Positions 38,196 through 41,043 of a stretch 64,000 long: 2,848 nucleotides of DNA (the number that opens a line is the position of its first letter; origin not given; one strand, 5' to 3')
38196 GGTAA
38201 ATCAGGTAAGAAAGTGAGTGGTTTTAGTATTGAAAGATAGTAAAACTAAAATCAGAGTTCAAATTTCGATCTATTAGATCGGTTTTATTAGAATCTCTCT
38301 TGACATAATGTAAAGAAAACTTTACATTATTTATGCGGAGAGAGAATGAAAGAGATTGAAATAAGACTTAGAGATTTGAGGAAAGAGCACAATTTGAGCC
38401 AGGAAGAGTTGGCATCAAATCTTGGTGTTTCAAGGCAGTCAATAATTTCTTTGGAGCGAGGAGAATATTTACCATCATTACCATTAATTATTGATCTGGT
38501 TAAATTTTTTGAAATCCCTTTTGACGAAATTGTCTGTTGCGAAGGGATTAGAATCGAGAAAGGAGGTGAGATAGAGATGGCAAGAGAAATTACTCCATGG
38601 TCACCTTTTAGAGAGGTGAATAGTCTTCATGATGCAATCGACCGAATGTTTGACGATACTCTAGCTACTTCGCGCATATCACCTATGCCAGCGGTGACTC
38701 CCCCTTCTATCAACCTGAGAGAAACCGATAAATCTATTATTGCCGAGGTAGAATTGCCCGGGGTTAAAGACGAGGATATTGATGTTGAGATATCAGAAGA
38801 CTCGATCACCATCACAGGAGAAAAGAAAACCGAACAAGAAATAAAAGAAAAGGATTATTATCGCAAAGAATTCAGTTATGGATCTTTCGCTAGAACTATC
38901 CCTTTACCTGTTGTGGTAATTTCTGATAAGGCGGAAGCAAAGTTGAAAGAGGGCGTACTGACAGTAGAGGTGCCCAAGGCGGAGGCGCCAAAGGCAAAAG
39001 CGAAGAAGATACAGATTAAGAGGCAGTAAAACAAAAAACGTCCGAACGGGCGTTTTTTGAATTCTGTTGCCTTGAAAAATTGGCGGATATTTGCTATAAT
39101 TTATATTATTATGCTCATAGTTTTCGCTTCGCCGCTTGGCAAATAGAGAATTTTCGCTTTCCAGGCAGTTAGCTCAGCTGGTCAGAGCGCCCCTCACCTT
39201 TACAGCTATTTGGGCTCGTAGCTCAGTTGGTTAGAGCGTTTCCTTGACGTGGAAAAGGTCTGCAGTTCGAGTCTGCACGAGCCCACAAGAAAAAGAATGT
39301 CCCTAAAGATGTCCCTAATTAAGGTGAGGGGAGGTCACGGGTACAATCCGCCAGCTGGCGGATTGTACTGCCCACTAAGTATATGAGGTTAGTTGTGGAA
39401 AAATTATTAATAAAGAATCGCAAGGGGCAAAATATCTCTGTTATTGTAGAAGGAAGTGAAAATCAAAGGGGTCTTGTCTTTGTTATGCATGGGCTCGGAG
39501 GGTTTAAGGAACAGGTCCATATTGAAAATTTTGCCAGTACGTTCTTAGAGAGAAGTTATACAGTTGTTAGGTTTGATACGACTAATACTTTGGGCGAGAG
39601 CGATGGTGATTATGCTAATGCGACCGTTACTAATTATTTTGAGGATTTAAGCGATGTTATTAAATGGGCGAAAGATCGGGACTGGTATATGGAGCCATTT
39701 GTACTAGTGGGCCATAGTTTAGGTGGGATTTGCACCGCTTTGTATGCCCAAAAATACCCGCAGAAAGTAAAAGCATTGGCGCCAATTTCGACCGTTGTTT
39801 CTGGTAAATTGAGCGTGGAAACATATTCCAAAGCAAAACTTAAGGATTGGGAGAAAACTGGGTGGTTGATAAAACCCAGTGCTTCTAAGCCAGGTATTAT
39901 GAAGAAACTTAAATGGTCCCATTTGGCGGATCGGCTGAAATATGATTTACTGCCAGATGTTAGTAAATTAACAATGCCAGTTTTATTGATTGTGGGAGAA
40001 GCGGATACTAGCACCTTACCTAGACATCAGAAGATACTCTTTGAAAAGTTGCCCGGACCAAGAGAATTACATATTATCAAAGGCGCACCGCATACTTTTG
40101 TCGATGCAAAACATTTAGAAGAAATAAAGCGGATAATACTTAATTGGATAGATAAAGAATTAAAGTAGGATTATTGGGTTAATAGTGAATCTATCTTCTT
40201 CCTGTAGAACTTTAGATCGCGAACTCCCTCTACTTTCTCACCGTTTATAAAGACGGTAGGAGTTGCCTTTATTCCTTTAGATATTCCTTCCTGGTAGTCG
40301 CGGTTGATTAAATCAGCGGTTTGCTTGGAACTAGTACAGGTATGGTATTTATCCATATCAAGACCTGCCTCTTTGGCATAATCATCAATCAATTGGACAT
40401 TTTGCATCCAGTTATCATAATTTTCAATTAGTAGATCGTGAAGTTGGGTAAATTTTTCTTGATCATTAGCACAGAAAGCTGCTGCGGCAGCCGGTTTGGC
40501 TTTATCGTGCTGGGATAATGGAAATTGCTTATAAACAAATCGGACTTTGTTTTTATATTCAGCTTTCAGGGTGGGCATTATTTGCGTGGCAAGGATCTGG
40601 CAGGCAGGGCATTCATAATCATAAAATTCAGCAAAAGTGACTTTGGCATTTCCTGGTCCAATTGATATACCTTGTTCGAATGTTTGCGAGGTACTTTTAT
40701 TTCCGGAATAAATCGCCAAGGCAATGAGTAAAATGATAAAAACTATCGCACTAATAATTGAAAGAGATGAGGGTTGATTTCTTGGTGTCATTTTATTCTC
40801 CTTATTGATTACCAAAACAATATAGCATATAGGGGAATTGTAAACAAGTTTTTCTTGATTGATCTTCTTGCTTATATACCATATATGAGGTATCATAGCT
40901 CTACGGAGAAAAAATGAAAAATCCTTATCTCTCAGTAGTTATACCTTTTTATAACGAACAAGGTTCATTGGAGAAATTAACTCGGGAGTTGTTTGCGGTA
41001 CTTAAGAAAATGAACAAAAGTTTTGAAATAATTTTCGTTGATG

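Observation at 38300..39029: In-frame XRE-HTH plus Hsp20 fusion with internal ribosome-binding site and palindromic operator in its own promoter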

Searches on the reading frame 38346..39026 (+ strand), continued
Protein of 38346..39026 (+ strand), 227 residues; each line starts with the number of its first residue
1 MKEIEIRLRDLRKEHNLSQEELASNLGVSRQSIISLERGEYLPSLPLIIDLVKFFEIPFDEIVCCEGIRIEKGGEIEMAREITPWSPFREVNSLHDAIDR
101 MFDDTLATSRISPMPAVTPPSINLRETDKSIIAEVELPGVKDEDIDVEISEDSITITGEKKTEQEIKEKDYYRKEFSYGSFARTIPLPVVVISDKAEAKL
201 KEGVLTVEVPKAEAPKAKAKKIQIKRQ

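Call 43: list_cluster_members(proteins=[P0001, P0006, P0007, P0015, P0021, P0024, P0030, P0038, P0049, P0054])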
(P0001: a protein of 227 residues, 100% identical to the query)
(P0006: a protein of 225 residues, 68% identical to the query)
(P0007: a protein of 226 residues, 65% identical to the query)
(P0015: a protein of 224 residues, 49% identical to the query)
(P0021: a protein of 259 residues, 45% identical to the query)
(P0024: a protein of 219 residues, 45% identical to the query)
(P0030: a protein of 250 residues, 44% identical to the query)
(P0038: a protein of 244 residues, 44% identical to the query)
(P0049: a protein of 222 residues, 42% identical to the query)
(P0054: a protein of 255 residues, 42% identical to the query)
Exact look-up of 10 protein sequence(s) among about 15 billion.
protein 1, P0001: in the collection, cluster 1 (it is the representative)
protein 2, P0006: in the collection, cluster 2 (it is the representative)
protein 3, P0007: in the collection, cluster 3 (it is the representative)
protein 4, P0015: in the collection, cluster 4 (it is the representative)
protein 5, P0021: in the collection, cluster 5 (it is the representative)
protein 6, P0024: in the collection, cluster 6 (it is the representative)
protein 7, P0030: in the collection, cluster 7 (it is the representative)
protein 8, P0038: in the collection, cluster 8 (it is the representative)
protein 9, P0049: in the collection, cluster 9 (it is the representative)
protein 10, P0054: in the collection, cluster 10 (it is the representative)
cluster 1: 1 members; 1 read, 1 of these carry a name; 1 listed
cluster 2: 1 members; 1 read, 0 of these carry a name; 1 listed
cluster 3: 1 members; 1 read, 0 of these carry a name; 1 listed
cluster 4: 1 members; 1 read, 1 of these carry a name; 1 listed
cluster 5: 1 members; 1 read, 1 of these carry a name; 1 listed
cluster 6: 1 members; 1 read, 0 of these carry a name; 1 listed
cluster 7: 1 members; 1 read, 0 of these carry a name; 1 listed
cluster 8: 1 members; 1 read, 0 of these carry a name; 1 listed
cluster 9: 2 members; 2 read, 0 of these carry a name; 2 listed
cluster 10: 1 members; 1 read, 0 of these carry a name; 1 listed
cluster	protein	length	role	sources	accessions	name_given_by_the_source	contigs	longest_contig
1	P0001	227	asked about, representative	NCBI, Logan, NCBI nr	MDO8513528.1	MAG: Hsp20 family protein [bacterium] | Hsp20 family protein [bacterium]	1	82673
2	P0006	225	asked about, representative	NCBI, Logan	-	-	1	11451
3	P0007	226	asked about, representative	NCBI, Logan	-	-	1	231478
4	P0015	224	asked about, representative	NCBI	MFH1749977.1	MAG: Hsp20 family protein, partial [bacterium]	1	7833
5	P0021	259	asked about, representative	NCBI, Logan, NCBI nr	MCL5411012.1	MAG: Hsp20 family protein [Patescibacteria group bacterium] | Hsp20 family protein [Patescibacteria group bacterium]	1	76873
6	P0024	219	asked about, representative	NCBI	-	-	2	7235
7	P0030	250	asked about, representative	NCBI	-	-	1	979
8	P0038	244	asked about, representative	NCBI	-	-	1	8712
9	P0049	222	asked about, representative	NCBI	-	-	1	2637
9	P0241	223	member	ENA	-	-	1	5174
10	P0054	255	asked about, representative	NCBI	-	-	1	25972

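Call 49: search_solved_structures(query=window:38346-39026:+, max_evalue=0.001)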
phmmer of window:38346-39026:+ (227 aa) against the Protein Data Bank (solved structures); distinct sequences matched with E-value up to 0.001: 28.
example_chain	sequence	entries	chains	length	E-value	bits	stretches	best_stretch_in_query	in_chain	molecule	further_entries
6ewn_A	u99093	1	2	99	8.6e-20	74.5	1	120-213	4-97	HspA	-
3w1z_A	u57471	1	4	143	5.2e-18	68.7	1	98-223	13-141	Heat shock protein 16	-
1gme_A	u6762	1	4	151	5.3e-15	58.9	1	120-224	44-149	HEAT SHOCK PROTEIN 16.9B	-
5j7n_A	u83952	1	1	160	6.5e-15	58.6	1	82-216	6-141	Low molecular weight heat shock protein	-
2byu_A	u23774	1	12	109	1.6e-14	57.3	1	123-225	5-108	HEAT SHOCK PROTEIN 16.9B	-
5ds2_A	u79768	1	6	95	2.6e-14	56.6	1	122-211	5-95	18.1 kDa class I heat shock protein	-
5nms_A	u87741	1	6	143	2e-13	53.7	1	83-218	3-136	25.3 kDa heat shock protein, chloroplastic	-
7bzw_1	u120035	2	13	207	3.8e-13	52.8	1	82-216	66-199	Heat shock protein 21, chloroplastic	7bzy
9k3w_A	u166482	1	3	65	4.8e-11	45.9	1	7-67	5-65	Transcriptional regulator, PbsX family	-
2h50_A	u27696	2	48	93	7.9e-11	45.2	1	123-211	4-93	small heat shock protein Hsp26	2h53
3gt6_A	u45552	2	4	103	3.8e-10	43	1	119-214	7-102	Low molecular weight heat shock protein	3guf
3gla_A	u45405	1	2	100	5e-10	42.6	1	120-214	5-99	Low molecular weight heat shock protein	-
5zs3_A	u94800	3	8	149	8.4e-09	38.6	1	98-226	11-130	Molecular chaperone (Small heat shock protein) | Small heat shock protein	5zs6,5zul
7oa6_A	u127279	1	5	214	3.2e-08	36.7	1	96-224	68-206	Heat shock protein 26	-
5ds1_A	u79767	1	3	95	3.4e-08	36.6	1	123-210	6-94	17.1 kDa class II heat shock protein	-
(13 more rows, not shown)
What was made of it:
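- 38367..38531 (+): XRE/Cro-C1 helix-turn-helix domain (residues 8-62). The recognition helix S29-R30-Q31 is invariant in the family. Call 49 (nearest solved structures: 9k3w PbsX-family, CylR2).
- On Small heat-shock protein (Hsp20/alpha-crystallin, PF00011): Call 49: matches to solved sHSPs 6ewn, 3w1z and 1gme.
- Closest known: Small stand-alone XRE repressors of the CylR2/PbsX type. Same: These are the closest solved relatives of the HTH (call 49).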

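Call 59: predict_structure(alignment_id=A2)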
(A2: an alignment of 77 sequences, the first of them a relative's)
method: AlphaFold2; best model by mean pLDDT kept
length: 227 residues; sequences in the alignment: 77
mean_pLDDT: 76.6   pTM: 0.41
mean pLDDT of the five models: 76.6, 74.4, 74.2, 73.2, 70.9
residues with pLDDT >= 90: 80; 70-90: 65; 50-70: 60; < 50: 22
segments of 3 or more residues with pLDDT < 50: 92-94, 100-116
pLDDT, mean of each block of 10 residues (from residue 1): 80 95 95 92 91 91 73 56 55 50 38 49 90 90 90 88 70 67 88 91 93 64 62
secondary structure, 60 per line:
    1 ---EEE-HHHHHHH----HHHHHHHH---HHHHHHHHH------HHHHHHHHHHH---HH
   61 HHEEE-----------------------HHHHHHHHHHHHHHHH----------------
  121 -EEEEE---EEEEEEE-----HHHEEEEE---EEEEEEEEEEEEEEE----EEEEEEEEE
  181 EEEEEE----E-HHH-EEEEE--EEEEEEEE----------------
elements in order: E4-6 H8-14 H19-26 H30-38 H45-55 H59-62 E63-65 H89-104 E122-126 E130-136 E145-149 E153-167 E172-186 E197-201 E204-211
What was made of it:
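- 38367..38531 (+): Call 59 (pLDDT above 90).
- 38535..38576 (+): Linker (residues 64-77, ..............), predicted to be flexible. Call 59 (pLDDT 50-56).
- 38577..38702 (+): sHSP N-terminal region (residues 78-119) with the P-W-x-P-F motif. Call 59 gives a helix at 89-104 and disorder at 100-116.
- On Small heat-shock protein (Hsp20/alpha-crystallin, PF00011): Call 59: beta-sandwich with pLDDT about 90.
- On XRE/Cro-C1 helix-turn-helix repressors (PF01381): Call 59: five-helix bundle with pLDDT above 90.
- AlphaFold gives two confident domains joined by a low-confidence linker (call 59).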

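Call 60: search_protein_representatives(alignment_id=A2)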
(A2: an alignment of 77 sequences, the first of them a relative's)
Query: 77 sequences, 229 profile positions. Proteins with E-value up to 0.001 (for the whole library): 230225; up to 1e-10: 63403; up to 1e-30: 977. The best 150 are listed.
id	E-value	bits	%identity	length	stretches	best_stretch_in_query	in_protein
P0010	8.0e-87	306.8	-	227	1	2-229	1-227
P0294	9.8e-86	303.3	-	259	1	2-227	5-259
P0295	6.0e-85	300.7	-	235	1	2-227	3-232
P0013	2.3e-84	298.8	-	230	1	3-228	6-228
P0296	4.8e-84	297.7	-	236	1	5-229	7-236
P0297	1.8e-81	289.3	-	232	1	5-228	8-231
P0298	5.5e-81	287.7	-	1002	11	6-80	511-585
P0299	8.0e-77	274.1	-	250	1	4-226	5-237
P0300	8.2e-76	270.8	-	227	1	2-228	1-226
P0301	1.2e-74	267.0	-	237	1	4-225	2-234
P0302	2.9e-72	259.2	-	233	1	4-227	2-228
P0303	4.1e-72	258.7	-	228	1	4-229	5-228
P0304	6.1e-70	251.6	-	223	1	9-229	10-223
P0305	1.8e-69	250.1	-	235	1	4-228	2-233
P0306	2.0e-69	249.9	-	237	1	2-227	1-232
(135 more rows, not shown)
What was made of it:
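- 38577..39029 (+): Nested in-frame ORF, 150 aa: a canonical stand-alone sHSP (the short isoform). Stand-alone sHSPs of 142-150 aa align from their residue 1 to about this profile position (call 60).
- Roughly 75-90 full-length representatives appear at the 50% clustering level (my rough count from the 150 rows listed, call 60).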

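Call 65: find_encoding_contigs(protein=P0007, flank=10000, max_places=2)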
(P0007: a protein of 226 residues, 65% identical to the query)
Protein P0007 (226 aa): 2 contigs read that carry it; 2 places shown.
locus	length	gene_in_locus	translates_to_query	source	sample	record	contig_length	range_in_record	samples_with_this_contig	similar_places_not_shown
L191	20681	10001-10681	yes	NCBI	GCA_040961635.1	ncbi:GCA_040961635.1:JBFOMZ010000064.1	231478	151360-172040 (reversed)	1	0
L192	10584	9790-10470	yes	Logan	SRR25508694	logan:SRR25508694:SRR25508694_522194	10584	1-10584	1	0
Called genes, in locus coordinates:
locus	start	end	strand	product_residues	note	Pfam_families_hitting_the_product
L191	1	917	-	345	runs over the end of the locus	PF24400:DUF7544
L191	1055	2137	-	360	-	PF00478:IMPDH, PF03060:NMO (faint), PF01070:FMN_dh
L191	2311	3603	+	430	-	PF00709:Adenylsucc_synt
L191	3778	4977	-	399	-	-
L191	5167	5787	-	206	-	PF13875:DUF4202, PF01966:HD (weak)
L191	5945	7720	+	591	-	PF02660:G3P_acyltransf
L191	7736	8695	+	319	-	PF01210:NAD_Gly3P_dh_N, PF03807:F420_oxidored (faint), PF07479:NAD_Gly3P_dh_C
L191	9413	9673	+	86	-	-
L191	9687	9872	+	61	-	PF04945:YHS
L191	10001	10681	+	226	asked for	PF01381:HTH_3, PF12844:HTH_19, PF13560:HTH_31 (weak), PF04969:CS (weak), PF00011:HSP20, PF17886:ArsA_HSP20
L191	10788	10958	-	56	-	-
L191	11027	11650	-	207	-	PF13462:Thioredoxin_4, PF01323:DSBA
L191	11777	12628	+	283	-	-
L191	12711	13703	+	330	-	PF00535:Glycos_transf_2, PF10111:Glyco_tranf_2_2, PF13641:Glyco_tranf_2_3 (weak)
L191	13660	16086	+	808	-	PF03706:LPG_synthase_TM, PF09852:DUF2079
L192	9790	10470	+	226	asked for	PF01381:HTH_3, PF12844:HTH_19, PF13560:HTH_31 (weak), PF04969:CS (weak), PF00011:HSP20, PF17886:ArsA_HSP20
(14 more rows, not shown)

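Call 66: find_encoding_contigs(protein=P0069, flank=10000, max_places=2)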
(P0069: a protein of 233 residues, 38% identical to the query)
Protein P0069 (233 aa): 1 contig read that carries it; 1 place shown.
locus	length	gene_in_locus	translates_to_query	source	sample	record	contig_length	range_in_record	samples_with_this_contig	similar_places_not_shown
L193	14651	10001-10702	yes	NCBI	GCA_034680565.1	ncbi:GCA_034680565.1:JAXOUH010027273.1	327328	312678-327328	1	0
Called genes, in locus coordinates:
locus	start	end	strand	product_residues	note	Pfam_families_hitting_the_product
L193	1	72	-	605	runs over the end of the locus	PF00009:GTP_EFTU, PF01926:MMR_HSR1 (faint), PF03144:GTP_EFTU_D2, PF22042:EF-G_D2, PF00679:EFG_C, PF21018:BipA_C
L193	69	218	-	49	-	-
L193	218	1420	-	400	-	PF00270:DEAD, PF04851:ResIII (weak), PF00271:Helicase_C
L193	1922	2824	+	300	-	PF01476:LysM, PF23473:LysM3_LYK4_5 (weak), PF05257:CHAP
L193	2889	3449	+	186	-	-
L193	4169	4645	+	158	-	-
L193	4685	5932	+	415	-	PF01522:Polysacc_deac_1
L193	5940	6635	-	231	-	PF00657:Lipase_GDSL, PF04311:DUF459 (faint), PF13472:Lipase_GDSL_2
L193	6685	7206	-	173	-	-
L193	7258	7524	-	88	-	PF01541:GIY-YIG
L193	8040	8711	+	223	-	PF00005:ABC_tran, PF02463:SMC_N (weak), PF13304:AAA_21 (faint)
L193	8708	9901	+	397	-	PF12704:MacB_PCD, PF02687:FtsX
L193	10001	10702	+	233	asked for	PF01381:HTH_3, PF12844:HTH_19 (weak), PF13443:HTH_26 (faint), PF13560:HTH_31, PF00011:HSP20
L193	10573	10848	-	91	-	-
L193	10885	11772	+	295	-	-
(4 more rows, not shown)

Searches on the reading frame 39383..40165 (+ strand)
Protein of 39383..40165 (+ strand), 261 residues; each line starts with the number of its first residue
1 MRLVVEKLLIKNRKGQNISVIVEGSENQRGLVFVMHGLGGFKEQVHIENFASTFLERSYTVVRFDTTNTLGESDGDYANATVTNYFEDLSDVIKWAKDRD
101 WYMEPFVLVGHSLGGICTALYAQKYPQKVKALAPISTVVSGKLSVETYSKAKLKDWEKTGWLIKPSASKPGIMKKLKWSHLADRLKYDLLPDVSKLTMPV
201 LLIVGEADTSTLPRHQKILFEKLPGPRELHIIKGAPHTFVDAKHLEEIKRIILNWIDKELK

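Call 64: search_protein_families(library=pfam, proteins=[window:39383-40165:+], max_evalue=0.001)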
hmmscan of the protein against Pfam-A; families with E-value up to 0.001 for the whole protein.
window:39383-40165:+ (261 aa): 9 families
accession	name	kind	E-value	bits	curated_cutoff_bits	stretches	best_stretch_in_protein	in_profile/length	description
PF12146.15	Hydrolase_4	-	1.2e-20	74.3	27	2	27-151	2-122/239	Serine aminopeptidase, S33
PF00561.26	Abhydrolase_1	-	7.4e-14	52.4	25.8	1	31-137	2-102/245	alpha/beta hydrolase fold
PF02129.25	Peptidase_S15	-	5.1e-11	43.2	23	1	52-143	45-134/262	X-Pro dipeptidyl-peptidase (S15 family)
PF00326.27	Peptidase_S9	-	8.8e-10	38.9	22.6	1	82-260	41-210/213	Prolyl oligopeptidase family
PF12697.13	Abhydrolase_6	-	1.3e-08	36.3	26.3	1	31-237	1-204/217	Alpha/beta hydrolase family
PF20408.4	Abhydrolase_11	-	2.6e-07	31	27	0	31-130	4-100/193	Alpha/beta hydrolase domain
PF10142.15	PhoPQ_related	-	1e-05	24.9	20.3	1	97-251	165-316/367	PhoPQ-activated pathogenicity-related protein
PF02089.21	Palm_thioest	-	5.3e-05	23.5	26.8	1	32-148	2-119/254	Palmitoyl protein thioesterase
PF12695.13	Abhydrolase_5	-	0.00035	20.8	27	0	103-132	56-84/164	Alpha/beta hydrolase family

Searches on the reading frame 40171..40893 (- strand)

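Call 64: search_protein_families(library=pfam, proteins=[window:40171-40893:-], max_evalue=0.001)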
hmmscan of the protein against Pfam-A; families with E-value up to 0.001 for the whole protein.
window:40171-40893:- (240 aa): 4 families
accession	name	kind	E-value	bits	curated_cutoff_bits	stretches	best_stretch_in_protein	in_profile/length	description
PF13462.12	Thioredoxin_4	-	1.5e-29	103.7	23.2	1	73-235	3-164/165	Thioredoxin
PF01323.26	DSBA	-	4.9e-16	59.5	25.6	1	89-234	4-190/191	DSBA-like thioredoxin domain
PF13743.12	Thioredoxin_5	-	0.00022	21.4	27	0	163-224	110-178/186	Thioredoxin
PF13098.12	Thioredoxin_2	-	0.00032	21.5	27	1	81-226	3-90/104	Thioredoxin-like domain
